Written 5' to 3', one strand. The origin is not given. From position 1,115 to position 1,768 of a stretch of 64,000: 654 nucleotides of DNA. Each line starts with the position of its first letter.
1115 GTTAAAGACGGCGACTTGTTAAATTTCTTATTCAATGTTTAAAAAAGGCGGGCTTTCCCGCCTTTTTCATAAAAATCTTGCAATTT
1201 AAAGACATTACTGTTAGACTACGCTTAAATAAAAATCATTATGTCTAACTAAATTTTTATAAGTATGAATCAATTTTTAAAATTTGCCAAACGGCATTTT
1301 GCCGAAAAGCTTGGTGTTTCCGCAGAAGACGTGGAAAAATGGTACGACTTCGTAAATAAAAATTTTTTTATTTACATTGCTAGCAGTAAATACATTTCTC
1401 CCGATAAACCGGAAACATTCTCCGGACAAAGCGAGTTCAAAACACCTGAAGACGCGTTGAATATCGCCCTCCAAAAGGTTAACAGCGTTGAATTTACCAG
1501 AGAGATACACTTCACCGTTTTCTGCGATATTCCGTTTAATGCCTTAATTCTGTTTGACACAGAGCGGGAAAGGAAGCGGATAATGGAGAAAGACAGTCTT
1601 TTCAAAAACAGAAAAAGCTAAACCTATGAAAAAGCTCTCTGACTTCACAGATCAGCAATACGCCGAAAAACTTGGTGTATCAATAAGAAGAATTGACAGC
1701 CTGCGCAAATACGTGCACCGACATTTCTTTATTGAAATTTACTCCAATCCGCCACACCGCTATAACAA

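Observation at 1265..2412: Tandem triplet of divergent small paralogs of an unrecognised family with HTH-like and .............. motifs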

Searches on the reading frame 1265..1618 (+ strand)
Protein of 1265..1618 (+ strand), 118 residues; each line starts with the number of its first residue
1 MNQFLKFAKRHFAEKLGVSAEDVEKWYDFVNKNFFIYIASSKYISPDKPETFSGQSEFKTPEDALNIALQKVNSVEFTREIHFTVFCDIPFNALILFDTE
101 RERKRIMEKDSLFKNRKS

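Call 4: search_protein_families(library=pfam, proteins=[window:1265-1618:+], max_evalue=10)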
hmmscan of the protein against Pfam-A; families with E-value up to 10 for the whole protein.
window:1265-1618:+ (118 aa): 1 family
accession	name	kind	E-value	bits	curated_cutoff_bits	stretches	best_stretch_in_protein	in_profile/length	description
PF12653.12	DUF3785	-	0.036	14.7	27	1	7-56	48-100/136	Protein of unknown function (DUF3785)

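Call 5: search_protein_families(library=ncbifam, proteins=[window:1265-1618:+], max_evalue=10)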
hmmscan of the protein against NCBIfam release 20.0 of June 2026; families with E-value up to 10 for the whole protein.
window:1265-1618:+ (118 aa): 0 families

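Call 9: find_homologous_proteins(query=A1, max_evalue=0.01)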
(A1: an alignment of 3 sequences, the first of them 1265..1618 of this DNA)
Query A1 (3 sequences) (118 aa, profile of the alignment): 15 proteins with E <= 0.01 among 581 candidates.
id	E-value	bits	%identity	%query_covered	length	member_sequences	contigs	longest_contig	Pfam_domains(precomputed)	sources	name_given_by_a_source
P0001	7.0e-63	229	34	92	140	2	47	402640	-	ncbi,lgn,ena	-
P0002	2.3e-54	201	37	90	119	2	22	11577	-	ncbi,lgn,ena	-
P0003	3.0e-52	194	40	97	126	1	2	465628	-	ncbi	-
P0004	4.3e-50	187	76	91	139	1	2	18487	-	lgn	-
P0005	2.4e-47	178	100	100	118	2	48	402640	-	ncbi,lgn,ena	-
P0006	4.0e-47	178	45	97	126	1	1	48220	-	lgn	-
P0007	2.3e-46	175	69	100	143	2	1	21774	-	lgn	-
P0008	6.7e-45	171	32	97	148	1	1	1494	-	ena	-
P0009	1.2e-44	170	65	100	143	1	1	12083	-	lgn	-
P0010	3.4e-44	168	65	100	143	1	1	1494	-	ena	-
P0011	1.3e-43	166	60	100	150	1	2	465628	-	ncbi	-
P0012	1.0e-41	160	59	100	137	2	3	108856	-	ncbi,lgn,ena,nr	ncbi:MAG: hypothetical protein J6J35_02770 [Alphaproteobacteria bacterium]|nr:hypothetical protein [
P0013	1.1e-41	160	59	100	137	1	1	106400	-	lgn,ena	-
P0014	8.2e-35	138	56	97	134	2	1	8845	-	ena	-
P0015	1.3e-32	131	34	96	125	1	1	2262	-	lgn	-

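Call 12: find_encoding_contigs(protein=P0001, flank=6000, max_places=6)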
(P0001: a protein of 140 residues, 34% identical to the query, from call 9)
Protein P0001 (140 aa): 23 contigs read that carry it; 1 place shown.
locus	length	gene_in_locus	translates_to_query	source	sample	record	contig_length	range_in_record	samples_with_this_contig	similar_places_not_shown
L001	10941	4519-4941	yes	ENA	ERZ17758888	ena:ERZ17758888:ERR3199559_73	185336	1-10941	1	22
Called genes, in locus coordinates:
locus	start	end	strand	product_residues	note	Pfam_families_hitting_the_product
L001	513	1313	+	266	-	PF01066:CDP-OH_P_transf, PF08009:CDP-OH_P_tran_2 (weak)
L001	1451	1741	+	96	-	PF01386:Ribosomal_L25p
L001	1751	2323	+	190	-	PF01195:Pept_tRNA_hydro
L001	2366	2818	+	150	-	-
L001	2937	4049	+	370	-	PF01926:MMR_HSR1, PF02421:FeoB_N, PF06071:YchF-GTPase_C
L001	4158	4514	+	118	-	-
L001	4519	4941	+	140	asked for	-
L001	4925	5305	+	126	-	-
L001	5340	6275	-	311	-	PF00890:FAD_binding_2 (weak), PF01134:GIDA (faint), PF01266:DAO (faint), PF07992:Pyr_redox_2, PF12831:FAD_oxidored (weak), PF13738:Pyr_redox_3, PF00070:Pyr_redox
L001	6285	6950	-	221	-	-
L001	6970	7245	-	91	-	PF10967:DUF2769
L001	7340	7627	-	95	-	PF00708:Acylphosphatase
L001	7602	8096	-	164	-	-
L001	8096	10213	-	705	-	PF05170:AsmA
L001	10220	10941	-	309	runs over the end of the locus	PF00849:PseudoU_synth_2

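Call 13: find_encoding_contigs(protein=P0011, flank=6000, max_places=4)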
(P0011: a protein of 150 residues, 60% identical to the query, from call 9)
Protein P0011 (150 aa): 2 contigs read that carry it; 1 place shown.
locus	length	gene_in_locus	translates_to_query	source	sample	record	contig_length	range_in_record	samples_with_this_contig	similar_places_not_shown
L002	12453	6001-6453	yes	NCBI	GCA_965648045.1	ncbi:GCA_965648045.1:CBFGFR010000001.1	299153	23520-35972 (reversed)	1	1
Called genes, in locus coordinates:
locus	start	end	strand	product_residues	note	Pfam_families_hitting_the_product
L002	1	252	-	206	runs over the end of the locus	PF00239:Resolvase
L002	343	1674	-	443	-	PF01554:MatE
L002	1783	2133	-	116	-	-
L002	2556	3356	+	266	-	PF01066:CDP-OH_P_transf, PF08009:CDP-OH_P_tran_2 (weak)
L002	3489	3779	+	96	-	PF01386:Ribosomal_L25p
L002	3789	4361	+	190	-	PF01195:Pept_tRNA_hydro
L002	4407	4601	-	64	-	-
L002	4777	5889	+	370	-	PF01926:MMR_HSR1, PF02421:FeoB_N, PF06071:YchF-GTPase_C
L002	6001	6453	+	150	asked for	-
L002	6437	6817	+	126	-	-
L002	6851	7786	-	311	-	PF00890:FAD_binding_2 (weak), PF01134:GIDA (faint), PF01266:DAO (faint), PF07992:Pyr_redox_2, PF12831:FAD_oxidored (weak), PF13738:Pyr_redox_3, PF00070:Pyr_redox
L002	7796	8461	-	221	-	-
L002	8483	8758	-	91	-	PF10967:DUF2769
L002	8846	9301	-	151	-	PF00583:Acetyltransf_1, PF13673:Acetyltransf_10, PF13508:Acetyltransf_7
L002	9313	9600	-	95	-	PF00708:Acylphosphatase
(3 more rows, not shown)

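Call 14: find_encoding_contigs(protein=P0012, flank=6000, max_places=4)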
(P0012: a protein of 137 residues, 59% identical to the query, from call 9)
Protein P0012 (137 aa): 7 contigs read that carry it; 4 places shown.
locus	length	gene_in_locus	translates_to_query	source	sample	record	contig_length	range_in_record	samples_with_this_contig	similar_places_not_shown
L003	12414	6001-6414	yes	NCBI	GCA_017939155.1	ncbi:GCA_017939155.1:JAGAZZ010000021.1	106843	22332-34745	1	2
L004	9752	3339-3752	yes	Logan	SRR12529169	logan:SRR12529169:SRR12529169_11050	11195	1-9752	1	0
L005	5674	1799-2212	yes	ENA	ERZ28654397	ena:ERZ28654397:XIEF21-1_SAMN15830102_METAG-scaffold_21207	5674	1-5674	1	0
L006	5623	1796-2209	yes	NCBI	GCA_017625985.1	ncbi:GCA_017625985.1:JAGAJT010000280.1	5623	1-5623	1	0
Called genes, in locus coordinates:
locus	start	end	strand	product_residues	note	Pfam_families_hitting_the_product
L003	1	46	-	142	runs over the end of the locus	-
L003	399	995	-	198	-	PF00239:Resolvase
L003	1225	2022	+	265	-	-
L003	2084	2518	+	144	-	-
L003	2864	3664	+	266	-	PF01066:CDP-OH_P_transf, PF08009:CDP-OH_P_tran_2 (weak)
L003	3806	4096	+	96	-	PF01386:Ribosomal_L25p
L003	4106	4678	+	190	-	PF01195:Pept_tRNA_hydro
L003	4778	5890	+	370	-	PF01926:MMR_HSR1, PF02421:FeoB_N, PF06071:YchF-GTPase_C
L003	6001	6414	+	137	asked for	-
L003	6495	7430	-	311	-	PF00890:FAD_binding_2 (weak), PF01266:DAO (faint), PF03486:HI0933_like (faint), PF07992:Pyr_redox_2, PF12831:FAD_oxidored (weak), PF13738:Pyr_redox_3, PF00070:Pyr_redox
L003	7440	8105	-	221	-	-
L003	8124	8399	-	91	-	PF10967:DUF2769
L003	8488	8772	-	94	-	PF00708:Acylphosphatase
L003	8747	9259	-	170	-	-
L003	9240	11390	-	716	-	PF05170:AsmA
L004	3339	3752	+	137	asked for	-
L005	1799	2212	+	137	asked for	-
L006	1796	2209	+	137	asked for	-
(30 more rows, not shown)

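Call 18: search_solved_structures(query=A2, max_evalue=10)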
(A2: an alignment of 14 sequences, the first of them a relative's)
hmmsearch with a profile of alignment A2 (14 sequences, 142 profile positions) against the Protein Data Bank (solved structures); distinct sequences matched with E-value up to 10: 3.
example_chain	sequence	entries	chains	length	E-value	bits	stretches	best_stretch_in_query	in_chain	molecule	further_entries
7bhy_A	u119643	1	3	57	0.32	14.4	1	5-39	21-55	Deoxyribonucleoside regulator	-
1cd5_A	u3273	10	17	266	1.2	12.5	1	15-99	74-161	PROTEIN (GLUCOSAMINE 6-PHOSPHATE DEAMINASE) | GLUCOSAMINE 6-PHOSPHATE DEAMINASE | GLUCOSAMINE-6-PHOSPHATE DEAMINASE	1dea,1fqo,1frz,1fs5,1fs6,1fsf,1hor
1jt9_A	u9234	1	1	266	1.3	12.4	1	15-92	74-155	Glucosamine-6-Phosphate deaminase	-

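Call 23: find_encoding_contigs(protein=P0006, flank=6000, max_places=3)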
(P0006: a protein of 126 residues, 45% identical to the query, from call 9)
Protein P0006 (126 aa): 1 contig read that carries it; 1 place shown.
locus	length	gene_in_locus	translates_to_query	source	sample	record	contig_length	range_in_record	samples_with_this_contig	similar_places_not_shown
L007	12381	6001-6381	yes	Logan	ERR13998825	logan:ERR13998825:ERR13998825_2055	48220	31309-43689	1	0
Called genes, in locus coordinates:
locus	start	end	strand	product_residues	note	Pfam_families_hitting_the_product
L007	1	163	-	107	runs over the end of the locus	-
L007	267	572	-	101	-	-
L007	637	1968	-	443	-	PF01554:MatE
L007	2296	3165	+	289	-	PF01066:CDP-OH_P_transf, PF08009:CDP-OH_P_tran_2 (weak)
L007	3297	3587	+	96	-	PF01386:Ribosomal_L25p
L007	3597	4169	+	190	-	PF01195:Pept_tRNA_hydro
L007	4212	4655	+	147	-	-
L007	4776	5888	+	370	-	PF01926:MMR_HSR1, PF02421:FeoB_N, PF06071:YchF-GTPase_C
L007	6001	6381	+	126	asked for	-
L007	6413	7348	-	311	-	PF00890:FAD_binding_2 (weak), PF01134:GIDA (faint), PF01266:DAO (faint), PF07992:Pyr_redox_2, PF12831:FAD_oxidored (weak), PF13738:Pyr_redox_3, PF00070:Pyr_redox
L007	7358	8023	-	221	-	-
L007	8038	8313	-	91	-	PF10967:DUF2769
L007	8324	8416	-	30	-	-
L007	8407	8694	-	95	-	PF00708:Acylphosphatase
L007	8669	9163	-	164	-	-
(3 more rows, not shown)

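Call 24: find_encoding_contigs(protein=P0008, flank=6000, max_places=3)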
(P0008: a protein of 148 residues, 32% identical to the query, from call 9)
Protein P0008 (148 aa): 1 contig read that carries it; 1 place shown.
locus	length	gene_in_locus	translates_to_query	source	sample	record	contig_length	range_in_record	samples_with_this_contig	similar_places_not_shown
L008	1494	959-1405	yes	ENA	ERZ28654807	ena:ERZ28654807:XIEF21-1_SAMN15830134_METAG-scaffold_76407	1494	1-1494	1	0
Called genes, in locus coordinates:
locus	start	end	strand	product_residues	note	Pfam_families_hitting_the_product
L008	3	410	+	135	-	?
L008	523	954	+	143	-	-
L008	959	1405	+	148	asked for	-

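Call 25: find_related_loci(query=A2, collection=genome_contigs, flank=6000)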
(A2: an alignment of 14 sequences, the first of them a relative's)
Query A2 (140 aa) in genome_contigs; peptide patterns used: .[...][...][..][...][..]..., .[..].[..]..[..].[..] (x = any residue, [..] = any of these).
240 stretches matched a pattern; 4 encode a relative of the query (tblastn E <= 1e-3); 4 distinct loci.
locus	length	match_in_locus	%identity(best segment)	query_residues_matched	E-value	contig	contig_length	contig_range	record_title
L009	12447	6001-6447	37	1-139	6e-25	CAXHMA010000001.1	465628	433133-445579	MAG: uncultured Alphaproteobacteria bacterium isolate ena-SAMPLE-TAB-22-03-2024-10:43:23:852-115549 genome assembly, con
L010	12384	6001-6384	37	1-130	7e-25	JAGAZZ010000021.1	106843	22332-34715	MAG: Alphaproteobacteria bacterium isolate RGIG8928 Water_deer_Rectum-1__c157661, whole genome shotgun sequence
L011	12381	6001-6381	35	1-129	2e-21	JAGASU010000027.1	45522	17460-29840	MAG: Alphaproteobacteria bacterium isolate RGIG8741 Water_deer_Colon-4__c75943, whole genome shotgun sequence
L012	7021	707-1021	33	27-129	9e-10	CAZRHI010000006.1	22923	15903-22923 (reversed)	MAG TPA_asm: uncultured Acetobacter sp. isolate SRP199465_co2_2 genome assembly, contig: NODE_6246_length_22923_cov_6.72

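Call 26: predict_structure(alignment_id=A2)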
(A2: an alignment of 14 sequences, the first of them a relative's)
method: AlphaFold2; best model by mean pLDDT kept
length: 140 residues; sequences in the alignment: 14
mean_pLDDT: 90.1   pTM: 0.80
mean pLDDT of the five models: 90.1, 89.1, 88.8, 88.7, 88.7
residues with pLDDT >= 90: 105; 70-90: 26; 50-70: 6; < 50: 3
segments of 3 or more residues with pLDDT < 50: none
pLDDT, mean of each block of 10 residues (from residue 1): 75 95 95 95 85 95 91 94 96 95 90 96 94 66
secondary structure, 60 per line:
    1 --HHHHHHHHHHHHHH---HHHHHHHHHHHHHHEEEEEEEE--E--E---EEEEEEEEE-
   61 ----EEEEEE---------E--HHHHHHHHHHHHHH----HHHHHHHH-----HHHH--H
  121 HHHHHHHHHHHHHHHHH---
elements in order: H3-16 H20-33 E34-41 E51-59 E65-70 H83-96 H101-108 H114-117 H120-137

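Call 31: search_protein_representatives(alignment_id=A2)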
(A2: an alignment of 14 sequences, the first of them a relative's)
Query: 14 sequences, 142 profile positions. Proteins with E-value up to 0.001 (for the whole library): 13; up to 1e-10: 13; up to 1e-30: 4. The best 13 are listed.
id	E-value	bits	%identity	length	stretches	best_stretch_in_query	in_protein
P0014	5.2e-58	211.5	-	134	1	1-139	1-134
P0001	5.8e-51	188.6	-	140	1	1-135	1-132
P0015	5.4e-44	166.0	-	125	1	1-138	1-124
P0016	1.9e-36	141.6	-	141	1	1-130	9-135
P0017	1.1e-24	103.4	-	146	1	1-138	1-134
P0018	1.3e-23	100.0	-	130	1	3-128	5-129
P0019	4.7e-23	98.2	-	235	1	3-127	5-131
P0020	1.1e-21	93.7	-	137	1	2-128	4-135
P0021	3.8e-21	92.0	-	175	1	4-127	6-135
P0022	2.7e-17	79.5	-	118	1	2-127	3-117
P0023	1.5e-15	73.9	-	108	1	36-131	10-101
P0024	5.6e-12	62.2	-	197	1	2-93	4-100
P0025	3.2e-11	59.8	-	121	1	1-124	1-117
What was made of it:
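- The family is restricted to one lineage (calls 9, 31).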

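Call 33: fold_search(model_id=the predicted structure, library=pdb)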
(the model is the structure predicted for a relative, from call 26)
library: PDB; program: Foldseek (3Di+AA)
matches with E <= 10: 667; with E <= 0.001: 0
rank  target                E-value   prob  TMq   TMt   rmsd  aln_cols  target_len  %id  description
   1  3ebt                  2.3e-01  0.12  0.17  0.18  12.7        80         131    5  Crystal structure of a ntf2-like protein of unknown function (bpss0132) from burkholderia pseudomallei k96243 at 1.30 A  (released 2008-09-30)
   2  9gol_A                2.6e-01  0.15  0.18  0.20  11.0        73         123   14  Crystal structure of limonene epoxide hydrolase LEH 19 (released 2026-03-18)
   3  7jrk_A                3.3e-01  0.23  0.20  0.28   6.9        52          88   13  The Structure of BamE from Pseudomonas aeruginosa (released 2021-10-13)
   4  9mx5_A                4.0e-01  0.33  0.28  0.09   6.8       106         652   11  Cryo-EM structure of ancestral Dicer helicase bound to 27-bp dsRNA in internally-bound transition state (released 2025-03-12)
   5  4jmr_D                4.0e-01  0.11  0.21  0.19  19.9       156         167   12  A unique spumavirus gag N-terminal domain with functional properties of orthoretroviral Matrix and Capsid (released 2013-05-29)
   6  7uav_A                4.2e-01  0.08  0.20  0.22  14.7       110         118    9  Structure of Clostridium botulinum prophage Tad1 in apo state (released 2022-10-05)
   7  6v65_A                4.5e-01  0.18  0.20  0.24   8.6        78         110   17  Crystal structure of KRAS(GMPPNP)-NF1(GRD)-SPRED1 complex (released 2020-07-15)
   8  4j40_A                4.5e-01  0.14  0.22  0.14  14.2       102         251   15  Crystal structure of the dual-domain GGDEF-EAL module of FimX from Pseudomonas aeruginosa (released 2013-02-20)
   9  9iqd_A                4.8e-01  0.08  0.15  0.16   8.5        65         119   17  Apo-MicM,homologous of AkaM, SnoaL-like protein (released 2025-07-16)
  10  5npg_MODEL_1_A        5.1e-01  0.15  0.21  0.29   8.0        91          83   12  Solution structure of Drosophila melanogaster Loquacious dsRBD1 (released 2017-10-04)
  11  2n8x_MODEL_1_A        5.8e-01  0.06  0.19  0.17  16.0       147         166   10  Solution structure of LptE from Pseudomonas Aerigunosa (released 2016-05-25)
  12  2lsn_MODEL_1_A        6.1e-01  0.21  0.25  0.22   4.7        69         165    6  Solution structure of PFV RNase H domain (released 2012-10-17)
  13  3nja_C                6.1e-01  0.16  0.23  0.29   9.5        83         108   11  The crystal structure of the PAS domain of a GGDEF family protein from Chromobacterium violaceum ATCC 12472. (released 2010-08-18)
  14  3e0y_A                6.1e-01  0.16  0.22  0.20  10.6        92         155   14  The crystal structure of a conserved domain from a protein of Geobacter sulfurreducens PCA (released 2008-09-30)
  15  7uav_C                6.1e-01  0.11  0.22  0.25  12.8       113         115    8  Structure of Clostridium botulinum prophage Tad1 in apo state (released 2022-10-05)
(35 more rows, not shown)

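Call 36: find_homologous_proteins(query=A3, max_evalue=0.01)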
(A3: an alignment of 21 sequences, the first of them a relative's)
Query A3 (21 sequences) (140 aa, profile of the alignment): 14 proteins with E <= 0.01 among 1992 candidates.
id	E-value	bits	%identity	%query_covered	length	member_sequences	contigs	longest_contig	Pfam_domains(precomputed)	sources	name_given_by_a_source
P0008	5.8e-47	177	63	99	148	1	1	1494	-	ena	-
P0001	3.2e-44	168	100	100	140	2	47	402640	-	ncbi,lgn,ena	-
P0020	3.9e-43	165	29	84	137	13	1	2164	-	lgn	-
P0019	3.3e-41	158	32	84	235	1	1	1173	-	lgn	-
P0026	3.3e-41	158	29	84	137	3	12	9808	-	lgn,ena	-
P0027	6.2e-41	158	29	89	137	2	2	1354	-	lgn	-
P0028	2.0e-40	156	28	89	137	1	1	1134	-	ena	-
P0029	1.7e-38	150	28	80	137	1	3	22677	-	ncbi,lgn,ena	-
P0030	4.8e-38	148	36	84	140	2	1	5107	-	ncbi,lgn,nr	ncbi:MAG: hypothetical protein J6T72_05245 [Alphaproteobacteria bacterium]|nr:hypothetical protein [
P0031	6.6e-38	148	34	84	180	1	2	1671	-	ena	-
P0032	2.7e-34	136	32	86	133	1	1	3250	-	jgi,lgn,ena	-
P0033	3.7e-33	132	30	79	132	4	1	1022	-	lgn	-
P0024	5.5e-25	106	28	62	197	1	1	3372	-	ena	-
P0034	3.8e-8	51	30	31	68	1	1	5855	-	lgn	-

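Call 38: find_encoding_contigs(protein=P0029, flank=7000, max_places=3)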
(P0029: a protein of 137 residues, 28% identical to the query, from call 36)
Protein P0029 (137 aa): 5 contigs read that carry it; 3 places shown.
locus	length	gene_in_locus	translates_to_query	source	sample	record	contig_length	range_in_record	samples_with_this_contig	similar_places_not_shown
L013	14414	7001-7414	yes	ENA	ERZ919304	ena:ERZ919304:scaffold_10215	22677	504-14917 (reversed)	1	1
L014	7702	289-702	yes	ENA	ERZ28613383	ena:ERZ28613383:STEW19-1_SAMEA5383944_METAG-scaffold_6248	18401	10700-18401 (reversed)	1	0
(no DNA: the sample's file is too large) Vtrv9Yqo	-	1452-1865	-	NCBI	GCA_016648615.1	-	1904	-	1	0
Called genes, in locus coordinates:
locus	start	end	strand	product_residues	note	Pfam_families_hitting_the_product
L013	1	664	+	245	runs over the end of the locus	PF00106:adh_short, PF08659:KR, PF23441:SDR (faint), PF13460:NAD_binding_10 (weak), PF13561:adh_short_C2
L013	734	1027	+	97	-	-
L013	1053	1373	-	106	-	PF05164:ZapA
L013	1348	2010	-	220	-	-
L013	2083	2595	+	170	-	-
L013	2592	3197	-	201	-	PF00160:Pro_isomerase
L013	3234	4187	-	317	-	PF14397:ATPgrasp_ST, PF14398:ATPgrasp_YheCD (weak), PF02655:ATP-grasp_3 (faint), PF08443:RimK (faint)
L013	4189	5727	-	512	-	PF14400:Transglut_i_TM, PF14402:7TM_transglut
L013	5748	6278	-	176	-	PF05618:RimB-like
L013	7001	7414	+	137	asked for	-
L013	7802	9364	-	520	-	PF20154:LNT_N, PF00795:CN_hydrolase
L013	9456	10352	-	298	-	PF00571:CBS, PF03471:CorC_HlyC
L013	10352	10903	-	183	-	PF02130:YbeY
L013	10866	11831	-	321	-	PF02562:PhoH, PF13604:AAA_30 (faint), PF13245:AAA_19 (weak)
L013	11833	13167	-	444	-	PF00919:UPF0004, PF04055:Radical_SAM, PF01938:TRAM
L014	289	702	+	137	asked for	-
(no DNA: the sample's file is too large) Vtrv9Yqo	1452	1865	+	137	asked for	-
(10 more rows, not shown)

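Call 39: find_encoding_contigs(protein=P0026, flank=7000, max_places=3)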
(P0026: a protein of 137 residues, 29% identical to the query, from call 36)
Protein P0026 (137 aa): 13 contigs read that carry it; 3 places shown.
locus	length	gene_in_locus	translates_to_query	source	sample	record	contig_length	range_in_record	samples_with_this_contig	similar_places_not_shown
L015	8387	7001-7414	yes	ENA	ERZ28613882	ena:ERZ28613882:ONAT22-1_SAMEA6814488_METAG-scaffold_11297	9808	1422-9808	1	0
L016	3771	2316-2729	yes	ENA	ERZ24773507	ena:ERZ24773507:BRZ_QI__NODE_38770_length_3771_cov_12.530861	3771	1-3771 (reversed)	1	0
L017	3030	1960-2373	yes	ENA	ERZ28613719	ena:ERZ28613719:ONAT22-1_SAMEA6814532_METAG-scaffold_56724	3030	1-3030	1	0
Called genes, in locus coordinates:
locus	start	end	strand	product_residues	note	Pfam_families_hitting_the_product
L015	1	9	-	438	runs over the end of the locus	PF00939:Na_sulph_symp (weak), PF02040:ArsB, PF03600:CitMHS, PF00939:Na_sulph_symp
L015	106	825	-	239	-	PF00588:SpoU_methylase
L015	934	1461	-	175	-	-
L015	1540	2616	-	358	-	PF00733:Asn_synthase (weak), PF03054:tRNA_Me_trans, PF06508:QueC (faint), PF20259:tRNA_Me_trans_M, PF20258:tRNA_Me_trans_C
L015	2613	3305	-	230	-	PF25087:GMPPB_C (faint), PF00132:Hexapep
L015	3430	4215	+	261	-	PF02129:Peptidase_S15, PF00561:Abhydrolase_1 (weak), PF12697:Abhydrolase_6 (weak), PF12146:Hydrolase_4 (weak), PF20408:Abhydrolase_11 (weak), PF00326:Peptidase_S9 (faint)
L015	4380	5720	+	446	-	PF00939:Na_sulph_symp, PF02040:ArsB, PF03600:CitMHS, PF16980:CitMHS_2, PF00939:Na_sulph_symp (weak)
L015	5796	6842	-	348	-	-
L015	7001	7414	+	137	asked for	-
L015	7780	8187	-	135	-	PF00293:NUDIX, PF14815:NUDIX_4 (faint)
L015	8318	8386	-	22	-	?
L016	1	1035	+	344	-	?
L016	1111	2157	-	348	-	-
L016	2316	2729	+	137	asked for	-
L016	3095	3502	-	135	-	PF00293:NUDIX, PF14815:NUDIX_4 (faint)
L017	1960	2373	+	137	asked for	-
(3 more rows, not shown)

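Call 40: find_encoding_contigs(protein=P0030, flank=7000, max_places=3)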
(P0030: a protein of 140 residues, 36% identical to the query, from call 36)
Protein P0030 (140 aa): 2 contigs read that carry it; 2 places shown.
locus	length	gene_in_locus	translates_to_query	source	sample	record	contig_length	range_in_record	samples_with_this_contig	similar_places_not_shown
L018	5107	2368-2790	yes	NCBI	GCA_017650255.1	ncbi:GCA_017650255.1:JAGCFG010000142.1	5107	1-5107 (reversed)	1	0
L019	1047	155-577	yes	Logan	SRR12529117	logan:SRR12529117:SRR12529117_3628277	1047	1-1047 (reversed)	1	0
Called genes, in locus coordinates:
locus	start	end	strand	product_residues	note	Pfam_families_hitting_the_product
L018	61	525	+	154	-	PF00886:Ribosomal_S16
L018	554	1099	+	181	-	PF01782:RimM, PF05239:PRC, PF24986:PRC_RimM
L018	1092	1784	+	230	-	PF01746:tRNA_m1G_MT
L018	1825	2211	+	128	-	PF01245:Ribosomal_L19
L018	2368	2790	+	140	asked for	-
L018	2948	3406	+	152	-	-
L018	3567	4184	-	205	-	PF13505:OMP_b-brl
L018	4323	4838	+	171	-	PF05258:DciA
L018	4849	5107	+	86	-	?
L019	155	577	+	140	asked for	-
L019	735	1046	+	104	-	?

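Call 42: fold_search(model_id=the predicted structure, library=viral)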
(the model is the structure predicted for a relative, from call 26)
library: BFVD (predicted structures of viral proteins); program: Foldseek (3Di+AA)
matches with E <= 10: 1243; with E <= 0.001: 0
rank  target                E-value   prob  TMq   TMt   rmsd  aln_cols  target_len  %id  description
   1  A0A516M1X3            1.4e-02  0.72  0.31  0.22  20.0       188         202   13  (no name in the UniProt tables at hand)
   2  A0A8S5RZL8            2.4e-02  0.72  0.28  0.30   9.8       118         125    7  Uncharacterized protein [Myoviridae sp. ctNQV2]
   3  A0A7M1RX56            2.8e-02  0.72  0.24  0.30  13.4        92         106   15  Uncharacterized protein [uncultured phage cr107_1]
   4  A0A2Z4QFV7            3.6e-02  0.20  0.17  0.15  12.1       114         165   11  (no name in the UniProt tables at hand)
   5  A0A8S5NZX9            4.9e-02  0.44  0.27  0.13  14.8       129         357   11  Uncharacterized protein [Myoviridae sp. ctLnO19]
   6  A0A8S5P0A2            5.2e-02  0.38  0.26  0.10  13.1       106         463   13  Uncharacterized protein [Myoviridae sp. ctLnO19]
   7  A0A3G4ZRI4            5.9e-02  0.20  0.23  0.16  17.3       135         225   18  Ribonuclease III (Fragment) [Dasosvirus sp.]
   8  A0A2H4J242            5.9e-02  0.12  0.17  0.10  20.9       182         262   16  S1 motif domain-containing protein [uncultured Caudovirales phage]
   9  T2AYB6                6.7e-02  0.33  0.24  0.26  17.4       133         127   12  (no name in the UniProt tables at hand)
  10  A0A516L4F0            7.6e-02  0.23  0.20  0.25  10.3        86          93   12  (no name in the UniProt tables at hand)
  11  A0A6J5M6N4            8.6e-02  0.30  0.23  0.26  12.1       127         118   12  Uncharacterized protein [uncultured Caudovirales phage]
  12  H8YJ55                9.1e-02  0.11  0.16  0.13  15.0       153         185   12  (no name in the UniProt tables at hand)
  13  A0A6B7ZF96            9.1e-02  0.09  0.16  0.15  19.9       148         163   14  Uncharacterized protein [Klebsiella phage N1M2]
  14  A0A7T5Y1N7            9.7e-02  0.47  0.24  0.26   5.2        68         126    9  Pol protein (Fragment) [Bat gammaretrovirus]
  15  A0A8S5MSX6            9.7e-02  0.25  0.18  0.11  15.8        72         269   19  Uncharacterized protein [Siphoviridae sp. ct8Ri8]
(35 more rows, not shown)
